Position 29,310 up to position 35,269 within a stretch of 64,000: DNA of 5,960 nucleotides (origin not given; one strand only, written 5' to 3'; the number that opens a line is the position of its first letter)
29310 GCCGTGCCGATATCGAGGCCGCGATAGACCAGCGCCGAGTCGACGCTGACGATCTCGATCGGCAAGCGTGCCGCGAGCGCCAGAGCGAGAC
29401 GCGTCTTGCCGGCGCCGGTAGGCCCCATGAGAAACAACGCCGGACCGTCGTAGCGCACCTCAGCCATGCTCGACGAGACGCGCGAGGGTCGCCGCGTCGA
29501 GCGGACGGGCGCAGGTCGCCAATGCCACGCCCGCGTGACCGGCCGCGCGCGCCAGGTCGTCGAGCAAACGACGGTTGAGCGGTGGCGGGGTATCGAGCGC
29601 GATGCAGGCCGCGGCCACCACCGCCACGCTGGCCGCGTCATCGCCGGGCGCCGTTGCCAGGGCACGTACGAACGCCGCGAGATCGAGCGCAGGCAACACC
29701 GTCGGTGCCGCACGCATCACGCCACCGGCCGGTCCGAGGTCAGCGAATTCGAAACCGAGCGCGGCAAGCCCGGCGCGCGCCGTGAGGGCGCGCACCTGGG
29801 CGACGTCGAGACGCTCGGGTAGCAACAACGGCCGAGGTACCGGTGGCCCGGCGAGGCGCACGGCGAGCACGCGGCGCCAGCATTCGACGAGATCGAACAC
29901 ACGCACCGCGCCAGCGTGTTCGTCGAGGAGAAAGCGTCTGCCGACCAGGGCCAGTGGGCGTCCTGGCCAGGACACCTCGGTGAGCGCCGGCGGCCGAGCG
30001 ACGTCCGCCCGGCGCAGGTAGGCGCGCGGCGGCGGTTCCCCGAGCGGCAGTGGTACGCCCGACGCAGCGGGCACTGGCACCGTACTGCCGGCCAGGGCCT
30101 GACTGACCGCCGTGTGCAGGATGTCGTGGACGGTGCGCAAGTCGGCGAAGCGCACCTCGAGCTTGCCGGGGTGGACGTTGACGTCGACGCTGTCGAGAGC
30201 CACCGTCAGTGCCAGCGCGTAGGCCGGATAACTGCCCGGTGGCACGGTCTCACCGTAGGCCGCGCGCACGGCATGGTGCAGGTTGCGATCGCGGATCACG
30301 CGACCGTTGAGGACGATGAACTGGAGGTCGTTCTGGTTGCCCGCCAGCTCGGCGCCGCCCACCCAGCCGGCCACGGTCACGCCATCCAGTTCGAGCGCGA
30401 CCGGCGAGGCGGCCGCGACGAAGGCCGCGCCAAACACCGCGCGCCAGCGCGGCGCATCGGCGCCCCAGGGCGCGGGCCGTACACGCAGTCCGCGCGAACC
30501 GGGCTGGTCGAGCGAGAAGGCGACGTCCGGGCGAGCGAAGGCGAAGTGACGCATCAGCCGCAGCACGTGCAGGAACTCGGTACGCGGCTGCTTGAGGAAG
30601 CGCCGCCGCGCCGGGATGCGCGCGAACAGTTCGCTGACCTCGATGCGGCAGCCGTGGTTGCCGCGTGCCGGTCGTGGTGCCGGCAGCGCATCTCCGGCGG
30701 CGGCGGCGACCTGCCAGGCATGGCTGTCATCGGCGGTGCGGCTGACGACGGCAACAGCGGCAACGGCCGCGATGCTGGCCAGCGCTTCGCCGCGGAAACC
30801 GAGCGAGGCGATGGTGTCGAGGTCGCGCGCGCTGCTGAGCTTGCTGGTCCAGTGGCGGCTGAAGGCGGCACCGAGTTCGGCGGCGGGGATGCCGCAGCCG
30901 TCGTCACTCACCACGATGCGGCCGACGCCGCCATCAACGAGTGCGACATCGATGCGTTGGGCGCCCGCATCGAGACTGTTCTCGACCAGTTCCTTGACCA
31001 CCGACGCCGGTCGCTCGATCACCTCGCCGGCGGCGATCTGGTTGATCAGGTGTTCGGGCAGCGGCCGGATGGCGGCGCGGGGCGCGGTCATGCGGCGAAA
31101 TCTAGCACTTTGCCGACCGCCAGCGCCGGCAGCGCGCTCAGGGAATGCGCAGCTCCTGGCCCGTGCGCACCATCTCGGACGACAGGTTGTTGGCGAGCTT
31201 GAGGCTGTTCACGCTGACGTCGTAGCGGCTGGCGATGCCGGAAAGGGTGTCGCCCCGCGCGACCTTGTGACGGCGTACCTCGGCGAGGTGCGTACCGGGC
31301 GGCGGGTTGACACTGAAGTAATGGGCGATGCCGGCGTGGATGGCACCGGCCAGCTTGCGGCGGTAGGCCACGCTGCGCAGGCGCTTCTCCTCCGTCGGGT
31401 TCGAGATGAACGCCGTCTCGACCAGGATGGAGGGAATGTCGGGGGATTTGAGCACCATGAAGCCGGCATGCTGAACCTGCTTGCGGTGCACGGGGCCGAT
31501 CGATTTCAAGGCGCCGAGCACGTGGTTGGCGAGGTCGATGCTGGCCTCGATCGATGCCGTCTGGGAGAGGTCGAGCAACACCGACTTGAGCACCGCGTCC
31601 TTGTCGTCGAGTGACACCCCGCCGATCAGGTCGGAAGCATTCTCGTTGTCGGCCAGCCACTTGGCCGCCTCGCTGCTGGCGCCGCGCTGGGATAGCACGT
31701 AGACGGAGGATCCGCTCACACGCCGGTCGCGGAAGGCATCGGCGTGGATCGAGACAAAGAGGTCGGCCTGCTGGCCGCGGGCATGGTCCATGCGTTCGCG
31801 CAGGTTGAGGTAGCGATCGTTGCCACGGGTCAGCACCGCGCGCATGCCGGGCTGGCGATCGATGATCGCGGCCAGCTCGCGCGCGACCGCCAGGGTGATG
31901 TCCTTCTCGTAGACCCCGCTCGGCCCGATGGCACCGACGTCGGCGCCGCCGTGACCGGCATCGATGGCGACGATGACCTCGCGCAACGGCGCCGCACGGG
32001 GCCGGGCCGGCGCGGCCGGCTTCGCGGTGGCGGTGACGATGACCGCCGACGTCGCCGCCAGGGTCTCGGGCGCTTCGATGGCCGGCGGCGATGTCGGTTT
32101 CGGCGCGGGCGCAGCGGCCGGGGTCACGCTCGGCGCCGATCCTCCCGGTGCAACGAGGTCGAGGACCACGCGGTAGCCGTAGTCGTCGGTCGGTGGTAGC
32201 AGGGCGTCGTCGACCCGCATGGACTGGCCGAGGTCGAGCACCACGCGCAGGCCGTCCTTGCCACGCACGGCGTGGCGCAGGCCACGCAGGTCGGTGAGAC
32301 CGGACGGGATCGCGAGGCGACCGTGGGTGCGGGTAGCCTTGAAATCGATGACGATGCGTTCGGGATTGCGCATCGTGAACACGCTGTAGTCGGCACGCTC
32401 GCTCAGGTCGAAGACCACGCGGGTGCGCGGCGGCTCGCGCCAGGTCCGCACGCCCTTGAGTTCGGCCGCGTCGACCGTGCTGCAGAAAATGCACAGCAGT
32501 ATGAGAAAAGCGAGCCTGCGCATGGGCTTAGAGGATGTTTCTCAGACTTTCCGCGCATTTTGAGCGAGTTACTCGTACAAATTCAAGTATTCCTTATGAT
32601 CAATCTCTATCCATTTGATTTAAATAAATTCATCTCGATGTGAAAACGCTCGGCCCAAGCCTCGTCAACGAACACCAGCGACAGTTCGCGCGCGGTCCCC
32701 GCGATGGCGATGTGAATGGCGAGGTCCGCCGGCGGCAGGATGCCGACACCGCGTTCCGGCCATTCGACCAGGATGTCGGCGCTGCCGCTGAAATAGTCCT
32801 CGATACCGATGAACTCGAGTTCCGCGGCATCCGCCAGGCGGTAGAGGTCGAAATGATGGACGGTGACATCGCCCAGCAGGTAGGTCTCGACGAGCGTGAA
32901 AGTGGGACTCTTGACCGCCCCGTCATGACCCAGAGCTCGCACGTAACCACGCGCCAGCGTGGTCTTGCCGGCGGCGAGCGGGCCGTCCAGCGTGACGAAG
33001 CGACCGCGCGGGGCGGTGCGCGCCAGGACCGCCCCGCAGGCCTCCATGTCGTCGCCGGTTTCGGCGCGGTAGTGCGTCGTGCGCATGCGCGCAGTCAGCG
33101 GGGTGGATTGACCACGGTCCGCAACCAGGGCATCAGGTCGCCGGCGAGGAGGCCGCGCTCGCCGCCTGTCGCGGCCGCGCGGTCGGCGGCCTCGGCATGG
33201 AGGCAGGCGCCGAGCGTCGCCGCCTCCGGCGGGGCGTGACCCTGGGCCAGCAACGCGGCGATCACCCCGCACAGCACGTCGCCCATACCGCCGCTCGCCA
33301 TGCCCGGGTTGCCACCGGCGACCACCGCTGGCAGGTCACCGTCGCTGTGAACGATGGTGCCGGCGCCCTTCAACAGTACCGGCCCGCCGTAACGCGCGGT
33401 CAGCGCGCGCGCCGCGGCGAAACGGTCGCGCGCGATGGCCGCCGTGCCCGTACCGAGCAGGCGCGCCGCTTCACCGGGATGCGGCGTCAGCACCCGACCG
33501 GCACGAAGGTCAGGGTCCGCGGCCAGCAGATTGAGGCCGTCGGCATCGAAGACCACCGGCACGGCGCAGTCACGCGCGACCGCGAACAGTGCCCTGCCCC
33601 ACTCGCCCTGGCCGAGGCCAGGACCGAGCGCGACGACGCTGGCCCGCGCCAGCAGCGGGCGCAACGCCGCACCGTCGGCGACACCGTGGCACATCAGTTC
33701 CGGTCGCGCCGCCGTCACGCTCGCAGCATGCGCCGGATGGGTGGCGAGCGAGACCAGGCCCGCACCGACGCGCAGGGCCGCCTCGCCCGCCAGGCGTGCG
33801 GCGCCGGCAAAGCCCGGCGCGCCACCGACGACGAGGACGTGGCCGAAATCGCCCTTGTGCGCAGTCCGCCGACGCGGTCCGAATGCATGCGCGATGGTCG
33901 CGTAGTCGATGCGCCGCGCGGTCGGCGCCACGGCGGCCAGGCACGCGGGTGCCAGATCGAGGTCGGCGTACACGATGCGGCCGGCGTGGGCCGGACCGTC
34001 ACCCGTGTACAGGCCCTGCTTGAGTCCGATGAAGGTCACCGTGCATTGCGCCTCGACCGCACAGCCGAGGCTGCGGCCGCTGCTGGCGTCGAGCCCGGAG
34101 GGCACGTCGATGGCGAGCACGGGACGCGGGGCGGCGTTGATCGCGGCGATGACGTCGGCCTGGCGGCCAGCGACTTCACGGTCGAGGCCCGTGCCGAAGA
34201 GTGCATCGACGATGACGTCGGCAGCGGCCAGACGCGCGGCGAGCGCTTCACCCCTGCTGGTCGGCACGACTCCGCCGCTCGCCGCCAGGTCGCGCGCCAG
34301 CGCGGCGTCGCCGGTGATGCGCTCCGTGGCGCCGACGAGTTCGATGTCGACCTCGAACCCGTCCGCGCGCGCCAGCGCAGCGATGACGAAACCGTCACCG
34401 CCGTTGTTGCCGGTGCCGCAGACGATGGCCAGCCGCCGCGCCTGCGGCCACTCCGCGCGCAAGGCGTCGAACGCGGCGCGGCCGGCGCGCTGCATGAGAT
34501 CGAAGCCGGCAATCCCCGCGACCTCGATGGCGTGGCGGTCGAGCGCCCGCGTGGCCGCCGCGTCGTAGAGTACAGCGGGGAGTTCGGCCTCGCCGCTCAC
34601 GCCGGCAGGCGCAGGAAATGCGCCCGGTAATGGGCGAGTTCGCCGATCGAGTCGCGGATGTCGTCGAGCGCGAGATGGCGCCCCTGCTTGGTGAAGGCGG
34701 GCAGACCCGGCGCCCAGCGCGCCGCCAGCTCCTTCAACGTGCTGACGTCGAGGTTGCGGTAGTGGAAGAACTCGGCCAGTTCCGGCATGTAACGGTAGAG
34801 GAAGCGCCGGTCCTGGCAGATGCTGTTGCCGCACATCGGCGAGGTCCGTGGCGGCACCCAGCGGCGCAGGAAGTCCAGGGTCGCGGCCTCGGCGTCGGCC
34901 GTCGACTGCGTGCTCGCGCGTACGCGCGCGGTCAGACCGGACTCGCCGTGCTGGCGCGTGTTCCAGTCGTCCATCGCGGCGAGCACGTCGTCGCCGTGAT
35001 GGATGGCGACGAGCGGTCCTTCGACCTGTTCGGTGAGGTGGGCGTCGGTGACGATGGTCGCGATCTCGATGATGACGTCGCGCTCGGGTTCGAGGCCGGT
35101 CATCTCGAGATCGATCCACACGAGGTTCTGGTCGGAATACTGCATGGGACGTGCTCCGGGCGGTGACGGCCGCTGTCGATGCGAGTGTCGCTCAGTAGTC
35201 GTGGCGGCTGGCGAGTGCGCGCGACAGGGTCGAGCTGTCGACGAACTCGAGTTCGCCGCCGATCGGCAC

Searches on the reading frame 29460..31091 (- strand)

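Call 58: search_protein_families(library=pfam, proteins=[window:29460-31091:-])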
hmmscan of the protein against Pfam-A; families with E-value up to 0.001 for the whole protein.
window:29460-31091:- (543 aa): 4 families
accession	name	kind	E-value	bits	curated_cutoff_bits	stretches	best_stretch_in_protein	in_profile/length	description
PF01119.25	DNA_mis_repair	-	7.1e-31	106.7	26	1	217-333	2-118/119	DNA mismatch repair protein, C-terminal domain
PF13589.12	HATPase_c_3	-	1.4e-12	48.3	25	1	29-127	4-102/137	Histidine kinase-, DNA gyrase B-, and HSP90-like ATPase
PF02518.31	HATPase_c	-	5.3e-08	33.7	26.4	1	26-82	4-63/111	Histidine kinase-, DNA gyrase B-, and HSP90-like ATPase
PF08676.16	MutL_C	-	7.6e-05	22.9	25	1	383-481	4-110/142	MutL C terminal dimerisation domain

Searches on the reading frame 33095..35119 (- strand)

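Call 11: search_protein_families(library=pfam, proteins=[window:33095-35119:-])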
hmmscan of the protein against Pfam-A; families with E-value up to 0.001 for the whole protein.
window:33095-35119:- (674 aa): 2 families
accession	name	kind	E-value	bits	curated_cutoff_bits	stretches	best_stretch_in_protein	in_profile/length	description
PF01256.23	Carb_kinase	-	4.2e-56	190.6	27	1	428-660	1-234/242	NAD(P)H-hydrate dehydratase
PF03853.21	YjeF_N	-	7.3e-44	150.1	24.9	1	207-369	3-169/169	YjeF-related protein N-terminus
